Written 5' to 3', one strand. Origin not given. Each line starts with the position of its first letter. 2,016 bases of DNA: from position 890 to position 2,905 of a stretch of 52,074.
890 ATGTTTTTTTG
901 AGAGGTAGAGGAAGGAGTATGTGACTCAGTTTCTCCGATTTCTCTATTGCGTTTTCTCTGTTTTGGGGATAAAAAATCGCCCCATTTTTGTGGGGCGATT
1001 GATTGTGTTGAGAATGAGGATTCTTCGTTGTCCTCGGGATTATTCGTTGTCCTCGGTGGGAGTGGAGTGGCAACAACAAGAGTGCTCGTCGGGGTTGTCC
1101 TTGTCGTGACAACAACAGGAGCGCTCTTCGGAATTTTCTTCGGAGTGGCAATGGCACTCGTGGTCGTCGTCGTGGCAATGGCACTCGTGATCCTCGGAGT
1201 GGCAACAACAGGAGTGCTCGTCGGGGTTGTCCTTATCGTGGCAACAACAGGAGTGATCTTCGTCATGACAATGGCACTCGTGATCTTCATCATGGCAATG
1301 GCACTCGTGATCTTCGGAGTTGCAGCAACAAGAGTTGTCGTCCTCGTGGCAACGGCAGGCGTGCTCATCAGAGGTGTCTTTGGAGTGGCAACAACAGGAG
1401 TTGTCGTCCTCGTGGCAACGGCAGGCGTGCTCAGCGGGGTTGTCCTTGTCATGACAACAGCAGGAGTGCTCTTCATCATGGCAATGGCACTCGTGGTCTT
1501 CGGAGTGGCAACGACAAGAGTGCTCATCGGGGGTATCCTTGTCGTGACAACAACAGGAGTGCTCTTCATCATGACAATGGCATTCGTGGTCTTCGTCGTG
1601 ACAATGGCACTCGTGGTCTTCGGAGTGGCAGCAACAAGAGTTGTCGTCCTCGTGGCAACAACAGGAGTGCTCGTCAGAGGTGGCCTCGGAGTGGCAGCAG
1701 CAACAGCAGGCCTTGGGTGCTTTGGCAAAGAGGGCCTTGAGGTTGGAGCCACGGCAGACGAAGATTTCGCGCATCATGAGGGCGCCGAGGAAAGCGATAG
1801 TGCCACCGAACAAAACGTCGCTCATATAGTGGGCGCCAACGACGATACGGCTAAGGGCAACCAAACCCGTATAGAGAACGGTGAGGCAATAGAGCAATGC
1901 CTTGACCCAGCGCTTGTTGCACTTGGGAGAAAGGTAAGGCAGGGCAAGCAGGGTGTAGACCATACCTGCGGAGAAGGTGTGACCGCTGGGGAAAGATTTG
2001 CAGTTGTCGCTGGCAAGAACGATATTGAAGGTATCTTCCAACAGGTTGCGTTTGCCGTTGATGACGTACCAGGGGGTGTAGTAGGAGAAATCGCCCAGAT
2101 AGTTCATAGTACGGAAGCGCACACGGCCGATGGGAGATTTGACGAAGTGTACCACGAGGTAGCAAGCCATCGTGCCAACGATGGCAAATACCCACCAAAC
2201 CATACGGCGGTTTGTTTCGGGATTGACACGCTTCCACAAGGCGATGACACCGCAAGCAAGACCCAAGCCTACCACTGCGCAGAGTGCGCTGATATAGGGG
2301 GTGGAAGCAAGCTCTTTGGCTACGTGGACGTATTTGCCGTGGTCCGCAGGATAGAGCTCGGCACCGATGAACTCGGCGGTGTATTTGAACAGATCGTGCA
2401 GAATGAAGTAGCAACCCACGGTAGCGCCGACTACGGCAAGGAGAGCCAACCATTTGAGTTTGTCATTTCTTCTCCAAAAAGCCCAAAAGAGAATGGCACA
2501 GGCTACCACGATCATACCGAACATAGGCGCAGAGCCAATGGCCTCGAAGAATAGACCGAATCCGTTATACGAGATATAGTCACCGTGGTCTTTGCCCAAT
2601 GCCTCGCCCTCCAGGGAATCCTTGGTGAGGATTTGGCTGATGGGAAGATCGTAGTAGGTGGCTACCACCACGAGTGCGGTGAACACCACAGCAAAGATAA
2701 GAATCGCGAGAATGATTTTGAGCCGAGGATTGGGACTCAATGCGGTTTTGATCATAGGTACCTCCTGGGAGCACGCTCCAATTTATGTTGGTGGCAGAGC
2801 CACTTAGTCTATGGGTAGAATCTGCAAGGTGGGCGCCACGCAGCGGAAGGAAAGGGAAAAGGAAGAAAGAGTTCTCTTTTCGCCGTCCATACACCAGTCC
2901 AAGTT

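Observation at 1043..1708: PAP2 lipid phosphatase fused to a 222-residue CCCH/CHCH cluster tail (metallothionein-like)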

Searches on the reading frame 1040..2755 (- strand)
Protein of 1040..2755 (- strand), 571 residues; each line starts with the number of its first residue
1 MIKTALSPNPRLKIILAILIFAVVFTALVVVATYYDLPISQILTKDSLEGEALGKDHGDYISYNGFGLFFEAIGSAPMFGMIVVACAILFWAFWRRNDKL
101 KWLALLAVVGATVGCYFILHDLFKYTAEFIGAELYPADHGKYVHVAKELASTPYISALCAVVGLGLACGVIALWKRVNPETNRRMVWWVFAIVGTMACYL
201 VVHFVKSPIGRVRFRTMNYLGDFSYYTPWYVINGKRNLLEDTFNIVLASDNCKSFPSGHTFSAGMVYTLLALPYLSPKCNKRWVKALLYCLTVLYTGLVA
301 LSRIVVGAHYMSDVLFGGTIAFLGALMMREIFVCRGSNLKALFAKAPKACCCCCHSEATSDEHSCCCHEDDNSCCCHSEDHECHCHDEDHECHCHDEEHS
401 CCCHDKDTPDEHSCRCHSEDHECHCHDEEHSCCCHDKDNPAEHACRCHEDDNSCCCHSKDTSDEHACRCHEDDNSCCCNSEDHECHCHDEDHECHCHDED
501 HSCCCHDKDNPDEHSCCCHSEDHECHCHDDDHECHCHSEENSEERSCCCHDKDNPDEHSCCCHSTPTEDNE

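Call 3: search_protein_families(library=pfam, proteins=[window:1040-2755:-], max_evalue=0.01)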
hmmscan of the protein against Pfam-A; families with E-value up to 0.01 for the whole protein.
window:1040-2755:- (571 aa): 4 families
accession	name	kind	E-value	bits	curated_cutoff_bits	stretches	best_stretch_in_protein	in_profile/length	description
PF01569.27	PAP2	-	2.9e-13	50.2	27.2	1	232-328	47-121/130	PAP2 superfamily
PF14378.12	PAP2_3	-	0.00011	22.5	27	1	170-325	47-188/190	PAP2 superfamily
PF12811.12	BaxI_1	-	0.0025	17.9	26.2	1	81-209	35-158/233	Bax inhibitor 1 like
PF14360.12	PAP2_C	-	0.0041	18.1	27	1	257-323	8-67/74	PAP2 superfamily C-terminal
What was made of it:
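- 1709..2755 (-): PAP2 core, residues 1-349, about 8 TM helices. Pfam PF01569 at 50.2 bits (call 3).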

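Call 6: find_homologous_proteins(query=window:1040-2755:-, max_evalue=0.00001)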
Query window:1040-2755:- (571 aa): 396 proteins with E <= 0.00001 among 8000 candidates; the best 120 are listed.
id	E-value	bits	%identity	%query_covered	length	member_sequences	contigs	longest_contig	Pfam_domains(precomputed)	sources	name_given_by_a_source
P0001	0.0e+0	1087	86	100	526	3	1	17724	PF01569.28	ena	-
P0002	1.3e-118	415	56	60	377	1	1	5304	PF01569.28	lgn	-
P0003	2.4e-115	404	56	60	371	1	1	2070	PF01569.28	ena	-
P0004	2.5e-115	404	53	59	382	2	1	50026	PF01569.28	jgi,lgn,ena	-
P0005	1.3e-114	402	56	61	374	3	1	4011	PF01569.28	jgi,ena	-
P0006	1.5e-114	402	51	68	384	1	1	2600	PF01569.28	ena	-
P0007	2.1e-114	401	55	61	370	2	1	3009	PF01569.28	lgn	-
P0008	1.1e-111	392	51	64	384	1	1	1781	PF01569.28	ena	-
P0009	1.8e-110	388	53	63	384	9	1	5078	PF01569.28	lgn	-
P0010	6.3e-109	383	54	61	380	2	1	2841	PF01569.28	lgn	-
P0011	9.5e-109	383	55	56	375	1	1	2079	PF01569.28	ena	-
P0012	3.0e-108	381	51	62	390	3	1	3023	PF01569.28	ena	-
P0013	3.7e-106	374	54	60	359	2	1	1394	PF01569.28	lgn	-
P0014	6.2e-106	373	54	58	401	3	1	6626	PF01569.28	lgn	-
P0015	1.2e-105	372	51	58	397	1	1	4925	PF01569.28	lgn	-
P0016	1.7e-104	369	51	65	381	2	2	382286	PF01569.28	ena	-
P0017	7.0e-104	367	51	60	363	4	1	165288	PF01569.28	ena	-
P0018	2.3e-102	362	52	59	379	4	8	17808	PF01569.28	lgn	-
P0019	1.7e-101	359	47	67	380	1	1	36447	PF01569.28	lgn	-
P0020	3.7e-101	358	53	59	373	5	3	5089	PF01569.28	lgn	-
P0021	8.4e-101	356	51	58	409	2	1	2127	PF01569.28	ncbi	-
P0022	1.1e-99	353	48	70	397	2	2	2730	PF01569.28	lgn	-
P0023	2.6e-99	351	51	59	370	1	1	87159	PF01569.28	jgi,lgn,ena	-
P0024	4.6e-97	344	51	58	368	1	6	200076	PF01569.28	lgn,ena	-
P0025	3.1e-95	338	47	61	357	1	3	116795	PF01569.28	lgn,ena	-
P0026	1.0e-93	333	47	66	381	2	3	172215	PF01569.28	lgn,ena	-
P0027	2.2e-93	332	50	62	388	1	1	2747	PF01569.28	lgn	-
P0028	4.4e-93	331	49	59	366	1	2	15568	PF01569.28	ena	-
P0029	4.5e-93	331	49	58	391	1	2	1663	PF01569.28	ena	-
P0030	2.0e-92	329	50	58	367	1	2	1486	PF01569.28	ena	-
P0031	2.4e-92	328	50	54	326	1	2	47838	PF01569.28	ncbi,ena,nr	ncbi:MAG: phosphatase PAP2 family protein [Clostridia bacterium]|nr:phosphatase PAP2 family protein 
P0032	4.0e-92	328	48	63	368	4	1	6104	PF01569.28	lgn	-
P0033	7.0e-92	327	49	62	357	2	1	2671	PF01569.28,PF14378.13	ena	-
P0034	1.0e-91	326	51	55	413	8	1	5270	PF01569.28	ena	-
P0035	2.4e-91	325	48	61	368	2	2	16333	PF01569.28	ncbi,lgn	-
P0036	3.8e-91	324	49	60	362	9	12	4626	PF01569.28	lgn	-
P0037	4.4e-91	324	46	63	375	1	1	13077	PF01569.28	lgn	-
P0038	9.5e-91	323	48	58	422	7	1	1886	PF01569.28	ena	-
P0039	1.1e-90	323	46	68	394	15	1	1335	PF01569.28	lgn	-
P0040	1.9e-90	322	45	64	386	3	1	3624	PF01569.28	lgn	-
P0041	3.0e-89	318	40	73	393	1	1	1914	PF01569.28,PF14378.13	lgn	-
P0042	3.5e-89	318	48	59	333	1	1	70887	PF01569.28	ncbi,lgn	-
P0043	7.8e-89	317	47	58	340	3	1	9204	PF01569.28,PF14378.13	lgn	-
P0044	1.7e-88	316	46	65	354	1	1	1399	PF01569.28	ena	-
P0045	3.7e-88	315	49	57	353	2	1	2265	PF01569.28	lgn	-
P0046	3.4e-87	311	48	59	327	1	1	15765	PF01569.28,PF14378.13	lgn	-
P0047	4.6e-87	311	46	55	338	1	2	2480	PF01569.28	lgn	-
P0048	9.9e-87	310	49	58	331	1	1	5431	PF01569.28,PF14378.13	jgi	jgi:PAP2 superfamily.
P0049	1.8e-86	309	47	59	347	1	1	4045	PF01569.28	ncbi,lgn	-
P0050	3.0e-85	305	47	59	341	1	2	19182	PF01569.28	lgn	-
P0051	6.5e-85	304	47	59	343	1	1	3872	PF01569.28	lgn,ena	-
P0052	1.2e-84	303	47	60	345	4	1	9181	PF01569.28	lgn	-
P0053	1.4e-84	303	46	60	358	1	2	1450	PF01569.28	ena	-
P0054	2.9e-84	302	48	59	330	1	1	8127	PF01569.28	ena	-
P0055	1.1e-83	300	48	59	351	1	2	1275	PF01569.28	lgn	-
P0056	2.1e-83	299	46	59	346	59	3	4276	PF01569.28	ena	-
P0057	1.5e-82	296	47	58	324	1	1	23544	PF01569.28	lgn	-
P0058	2.7e-82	295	45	64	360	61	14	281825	PF01569.28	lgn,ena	-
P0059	2.8e-82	295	45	59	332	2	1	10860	PF01569.28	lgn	-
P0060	4.3e-82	295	47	58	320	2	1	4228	PF01569.28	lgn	-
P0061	7.4e-82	294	46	59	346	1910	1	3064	PF01569.28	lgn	-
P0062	9.4e-82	293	46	59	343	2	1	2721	PF01569.28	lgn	-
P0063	2.0e-81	292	46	59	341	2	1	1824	PF01569.28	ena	-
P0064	5.1e-81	291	44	59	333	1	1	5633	PF01569.28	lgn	-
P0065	2.5e-80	289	48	59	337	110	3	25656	PF01569.28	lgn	-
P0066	2.6e-80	289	45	59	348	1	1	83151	PF01569.28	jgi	-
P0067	2.6e-79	285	43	57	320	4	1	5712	PF01569.28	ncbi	ncbi:MAG: phosphatase PAP2 family protein [Clostridia bacterium]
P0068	6.6e-79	284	46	58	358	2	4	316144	PF01569.28,PF14378.13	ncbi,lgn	-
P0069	8.5e-79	284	44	60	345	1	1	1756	PF01569.28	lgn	-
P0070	9.7e-79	284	45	58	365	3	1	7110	PF01569.28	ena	-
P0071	1.1e-78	283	48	58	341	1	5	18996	PF01569.28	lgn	-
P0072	1.2e-78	283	47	59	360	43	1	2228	PF01569.28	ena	-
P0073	1.4e-78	283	48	59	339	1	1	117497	PF17158.11,PF01569.28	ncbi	-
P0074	3.5e-77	278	45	58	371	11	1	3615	PF01569.28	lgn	-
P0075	5.2e-76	274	47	59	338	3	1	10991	PF01569.28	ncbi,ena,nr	ncbi:MAG: phosphatase PAP2 family protein [Clostridiales bacterium]|nr:phosphatase PAP2 family prote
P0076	6.6e-73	264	42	57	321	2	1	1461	PF01569.28,PF14378.13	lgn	-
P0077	8.1e-73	264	42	62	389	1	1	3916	PF01569.28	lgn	-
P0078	2.7e-72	262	41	57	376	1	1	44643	PF01569.28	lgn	-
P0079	4.6e-71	258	44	57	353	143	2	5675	PF01569.28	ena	-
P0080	1.3e-70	257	41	57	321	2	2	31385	PF01569.28,PF14378.13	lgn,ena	-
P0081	4.9e-70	255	44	59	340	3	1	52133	PF01569.28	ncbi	-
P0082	6.9e-69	251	44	57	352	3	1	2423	PF01569.28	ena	-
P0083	7.1e-69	251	45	59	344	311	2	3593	PF01569.28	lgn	-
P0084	1.6e-68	250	46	57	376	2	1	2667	PF01569.28,PF14378.13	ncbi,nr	ncbi:MAG TPA: phosphatase PAP2 family protein [Clostridia bacterium]|nr:phosphatase PAP2 family prot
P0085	4.0e-67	245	43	59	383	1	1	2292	PF01569.28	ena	-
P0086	1.2e-66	244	43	59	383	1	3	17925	PF01569.28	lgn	-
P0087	1.3e-66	243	43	59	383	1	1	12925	PF01569.28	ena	-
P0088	1.5e-66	243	43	58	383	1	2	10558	PF01569.28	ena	-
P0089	1.8e-66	243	36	74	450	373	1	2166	PF01569.28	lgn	-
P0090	2.0e-66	243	43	56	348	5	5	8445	PF01569.28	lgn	-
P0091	2.2e-66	243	43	59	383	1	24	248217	PF01569.28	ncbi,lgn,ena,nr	ncbi:MAG: phosphatase PAP2 family protein [Clostridia bacterium]|nr:phosphatase PAP2 family protein 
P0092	2.2e-66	243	43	57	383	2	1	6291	PF01569.28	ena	-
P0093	2.3e-66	243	43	58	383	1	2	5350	PF01569.28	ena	-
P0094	2.8e-66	242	43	59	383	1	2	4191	PF01569.28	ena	-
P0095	2.9e-66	242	43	57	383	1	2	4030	PF01569.28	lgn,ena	-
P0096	3.2e-66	242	42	59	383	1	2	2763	PF01569.28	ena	-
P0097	3.3e-66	242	43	59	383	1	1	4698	PF01569.28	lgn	-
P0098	4.1e-66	242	43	56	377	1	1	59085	PF01569.28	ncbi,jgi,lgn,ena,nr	ncbi:MAG: phosphatase PAP2 family protein [Clostridia bacterium]|nr:phosphatase PAP2 family protein 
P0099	4.9e-66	242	42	59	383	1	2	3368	PF01569.28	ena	-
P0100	5.4e-66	241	42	59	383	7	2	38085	PF01569.28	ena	-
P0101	1.2e-65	240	43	58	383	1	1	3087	PF01569.28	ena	-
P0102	2.3e-65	239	45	57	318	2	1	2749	PF01569.28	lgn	-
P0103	5.0e-65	238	45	56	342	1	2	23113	PF01569.28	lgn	-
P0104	6.3e-64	235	41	57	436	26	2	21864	PF01569.28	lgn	-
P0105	8.9e-64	234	40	61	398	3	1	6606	PF01569.28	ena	-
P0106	2.9e-62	229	37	71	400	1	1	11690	PF01569.28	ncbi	-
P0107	5.7e-62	228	41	59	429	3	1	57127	PF01569.28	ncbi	-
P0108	5.7e-62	228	38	68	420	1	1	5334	PF01569.28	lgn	-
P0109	8.2e-62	228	38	67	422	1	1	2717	PF01569.28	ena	-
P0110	8.4e-62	228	35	72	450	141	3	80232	PF01569.28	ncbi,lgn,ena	-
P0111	1.1e-61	227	35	73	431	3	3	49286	PF01569.28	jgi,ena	-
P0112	2.3e-61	226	37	68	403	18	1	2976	PF01569.28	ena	-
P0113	2.8e-61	226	35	68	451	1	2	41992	PF01569.28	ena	-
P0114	6.9e-61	225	38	59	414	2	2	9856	PF01569.28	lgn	-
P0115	8.9e-61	224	36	66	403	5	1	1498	PF01569.28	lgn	-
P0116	9.2e-61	224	37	70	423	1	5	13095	PF01569.28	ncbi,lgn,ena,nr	ncbi:MAG TPA: hypothetical protein DD626_05450 [Clostridiales bacterium]|nr:hypothetical protein [Cl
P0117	1.5e-60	223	37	67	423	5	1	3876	PF01569.28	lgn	-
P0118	1.7e-60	223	35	68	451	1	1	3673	PF01569.28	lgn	-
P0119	2.2e-60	223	37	70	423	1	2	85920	PF01569.28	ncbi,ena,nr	ncbi:MAG TPA: hypothetical protein DEF02_00465 [Clostridiales bacterium]|nr:hypothetical protein [Cl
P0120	2.5e-60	223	37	70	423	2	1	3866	PF01569.28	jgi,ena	-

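Call 11: find_encoding_contigs(protein=P0001, flank=10000, max_places=6)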
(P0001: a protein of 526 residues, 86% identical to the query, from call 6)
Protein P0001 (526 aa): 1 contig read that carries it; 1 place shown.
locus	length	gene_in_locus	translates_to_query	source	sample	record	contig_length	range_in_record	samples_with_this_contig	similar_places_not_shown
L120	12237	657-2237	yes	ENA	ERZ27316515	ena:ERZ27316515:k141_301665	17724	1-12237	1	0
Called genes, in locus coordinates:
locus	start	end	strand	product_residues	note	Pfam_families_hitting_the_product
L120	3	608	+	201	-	?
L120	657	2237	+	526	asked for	PF01569:PAP2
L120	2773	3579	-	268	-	PF00702:Hydrolase, PF13344:Hydrolase_6, PF13419:HAD_2 (faint), PF09419:PGP_phosphatase (weak), PF13242:Hydrolase_like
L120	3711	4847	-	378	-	-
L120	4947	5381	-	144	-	-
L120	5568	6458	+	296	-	PF01936:NYN, PF12872:OST-HTH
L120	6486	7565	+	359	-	PF01936:NYN, PF12872:OST-HTH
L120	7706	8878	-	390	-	PF02588:YitT_membrane, PF10035:DUF2179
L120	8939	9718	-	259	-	PF25184:YxzE (weak)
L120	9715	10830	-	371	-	PF08271:Zn_Ribbon_TF (faint)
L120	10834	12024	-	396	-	PF13421:Band_7_1, PF13240:Zn_Ribbon_1 (faint)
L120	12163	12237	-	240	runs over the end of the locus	PF03575:Peptidase_S51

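Call 15: list_cluster_members(proteins=[P0001, window:1043-2755:-])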
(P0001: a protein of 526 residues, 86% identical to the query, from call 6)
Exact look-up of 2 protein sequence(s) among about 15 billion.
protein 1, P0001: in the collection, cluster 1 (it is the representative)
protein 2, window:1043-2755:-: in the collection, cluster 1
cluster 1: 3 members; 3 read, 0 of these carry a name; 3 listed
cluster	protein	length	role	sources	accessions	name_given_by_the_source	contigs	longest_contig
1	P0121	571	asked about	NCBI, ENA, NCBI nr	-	-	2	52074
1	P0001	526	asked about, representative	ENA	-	-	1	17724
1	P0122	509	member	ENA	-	-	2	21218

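Call 17: find_encoding_contigs(protein=P0122, flank=6000, max_places=4)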
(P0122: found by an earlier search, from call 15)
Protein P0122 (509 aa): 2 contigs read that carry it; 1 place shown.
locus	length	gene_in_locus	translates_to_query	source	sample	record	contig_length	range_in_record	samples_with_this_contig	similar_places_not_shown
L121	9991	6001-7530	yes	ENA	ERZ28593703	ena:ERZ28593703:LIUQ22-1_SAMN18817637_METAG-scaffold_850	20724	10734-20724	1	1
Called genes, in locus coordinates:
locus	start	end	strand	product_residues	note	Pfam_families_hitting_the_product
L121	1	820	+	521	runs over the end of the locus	PF13567:DUF4131 (weak), PF03772:Competence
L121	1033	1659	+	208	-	-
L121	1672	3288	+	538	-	-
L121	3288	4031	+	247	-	PF10502:Peptidase_S26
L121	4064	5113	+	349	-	PF10974:DUF2804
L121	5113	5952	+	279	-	PF00781:DAGK_cat (weak)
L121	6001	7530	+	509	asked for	PF01569:PAP2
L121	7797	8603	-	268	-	PF00702:Hydrolase, PF13344:Hydrolase_6, PF09419:PGP_phosphatase (faint), PF13242:Hydrolase_like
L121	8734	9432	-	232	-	-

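Call 18: find_encoding_contigs(protein=P0004, flank=6000, max_places=2)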
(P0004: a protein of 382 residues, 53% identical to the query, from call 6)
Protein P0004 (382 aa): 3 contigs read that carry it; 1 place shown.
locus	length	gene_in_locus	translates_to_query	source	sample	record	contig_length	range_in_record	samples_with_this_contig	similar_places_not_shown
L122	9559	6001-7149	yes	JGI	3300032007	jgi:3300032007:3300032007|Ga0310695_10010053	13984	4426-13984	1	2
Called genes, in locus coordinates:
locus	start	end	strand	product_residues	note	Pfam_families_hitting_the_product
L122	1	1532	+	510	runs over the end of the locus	PF03772:Competence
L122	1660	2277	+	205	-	-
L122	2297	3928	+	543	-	-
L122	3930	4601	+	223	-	PF10502:Peptidase_S26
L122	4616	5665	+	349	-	PF10974:DUF2804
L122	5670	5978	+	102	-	PF06949:DUF1292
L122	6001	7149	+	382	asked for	PF01569:PAP2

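Call 19: find_encoding_contigs(protein=P0016, flank=6000, max_places=2)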
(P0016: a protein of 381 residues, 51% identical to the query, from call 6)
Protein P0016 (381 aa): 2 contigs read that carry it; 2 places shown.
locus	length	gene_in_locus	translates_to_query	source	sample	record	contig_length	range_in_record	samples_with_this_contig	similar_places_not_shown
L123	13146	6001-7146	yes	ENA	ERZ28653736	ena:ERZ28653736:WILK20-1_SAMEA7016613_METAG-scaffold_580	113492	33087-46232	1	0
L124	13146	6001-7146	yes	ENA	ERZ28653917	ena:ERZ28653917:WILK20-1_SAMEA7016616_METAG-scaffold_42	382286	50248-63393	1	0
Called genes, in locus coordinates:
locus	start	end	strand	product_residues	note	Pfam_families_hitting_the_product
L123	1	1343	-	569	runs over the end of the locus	PF13292:DXP_synthase_N, PF02775:TPP_enzyme_C (weak), PF00456:Transketolase_N (weak), PF02779:Transket_pyr, PF02780:Transketolase_C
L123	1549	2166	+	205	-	PF01163:RIO1 (faint)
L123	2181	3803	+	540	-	-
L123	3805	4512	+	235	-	PF10502:Peptidase_S26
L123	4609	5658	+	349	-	PF10974:DUF2804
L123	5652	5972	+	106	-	PF06949:DUF1292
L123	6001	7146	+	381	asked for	PF01569:PAP2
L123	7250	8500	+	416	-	PF00149:Metallophos (weak)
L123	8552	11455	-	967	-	PF22907:Ams1-like_1st (weak), PF01074:Glyco_hydro_38N, PF09261:Alpha-mann_mid, PF07748:Glyco_hydro_38C, PF17677:Glyco_hydro38C2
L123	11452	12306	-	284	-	PF00294:PfkB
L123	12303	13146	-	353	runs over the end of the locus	-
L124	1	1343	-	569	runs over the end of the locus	PF13292:DXP_synthase_N, PF02775:TPP_enzyme_C (weak), PF00456:Transketolase_N (weak), PF02779:Transket_pyr, PF02780:Transketolase_C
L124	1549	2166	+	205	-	PF01163:RIO1 (faint)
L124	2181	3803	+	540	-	-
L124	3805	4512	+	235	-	PF10502:Peptidase_S26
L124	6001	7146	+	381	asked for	PF01569:PAP2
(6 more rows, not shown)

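Call 22: search_protein_families(library=ncbifam, proteins=[window:1040-2755:-], max_evalue=0.01)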
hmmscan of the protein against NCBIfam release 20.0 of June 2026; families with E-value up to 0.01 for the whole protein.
window:1040-2755:- (571 aa): 4 families
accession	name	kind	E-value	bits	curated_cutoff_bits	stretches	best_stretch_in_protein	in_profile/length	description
NF007975.0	PRK10699.1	equivalog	2.4e-05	23.8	261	1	253-322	157-220/254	phosphatidylglycerophosphatase B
NF045633.1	LipidAPhtaseLpxF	equivalog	0.0002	21.3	400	1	248-328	135-212/217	lipid A 4'-phosphatase LpxF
NF008813.0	PRK11837.1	equivalog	0.00052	20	229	1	246-352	96-192/202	undecaprenyl-diphosphate phosphatase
NF047884.1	UdeprDiPSep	equivalog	0.007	16.3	250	0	245-326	110-181/188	undecaprenyl-diphosphatase SepP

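Call 26: find_encoding_contigs(protein=P0121, flank=10000, max_places=4)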
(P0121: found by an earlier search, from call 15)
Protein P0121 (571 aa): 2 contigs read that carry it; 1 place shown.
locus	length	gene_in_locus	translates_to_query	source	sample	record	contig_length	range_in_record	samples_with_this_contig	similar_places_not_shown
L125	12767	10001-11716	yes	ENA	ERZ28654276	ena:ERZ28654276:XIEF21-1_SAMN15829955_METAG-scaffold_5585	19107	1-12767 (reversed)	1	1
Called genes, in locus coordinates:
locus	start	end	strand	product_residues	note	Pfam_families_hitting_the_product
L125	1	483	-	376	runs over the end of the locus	PF13679:Methyltransf_32, PF13649:Methyltransf_25 (weak), PF13847:Methyltransf_31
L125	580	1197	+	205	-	PF07670:Gate (weak)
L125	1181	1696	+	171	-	PF07670:Gate (weak)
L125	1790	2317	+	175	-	-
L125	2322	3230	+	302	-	PF07786:HGSNAT_cat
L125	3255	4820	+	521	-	PF13567:DUF4131 (weak), PF03772:Competence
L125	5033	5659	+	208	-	-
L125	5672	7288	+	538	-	-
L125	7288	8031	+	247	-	PF10502:Peptidase_S26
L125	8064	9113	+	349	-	PF10974:DUF2804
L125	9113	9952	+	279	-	PF00781:DAGK_cat (weak)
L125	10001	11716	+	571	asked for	PF01569:PAP2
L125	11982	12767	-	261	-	?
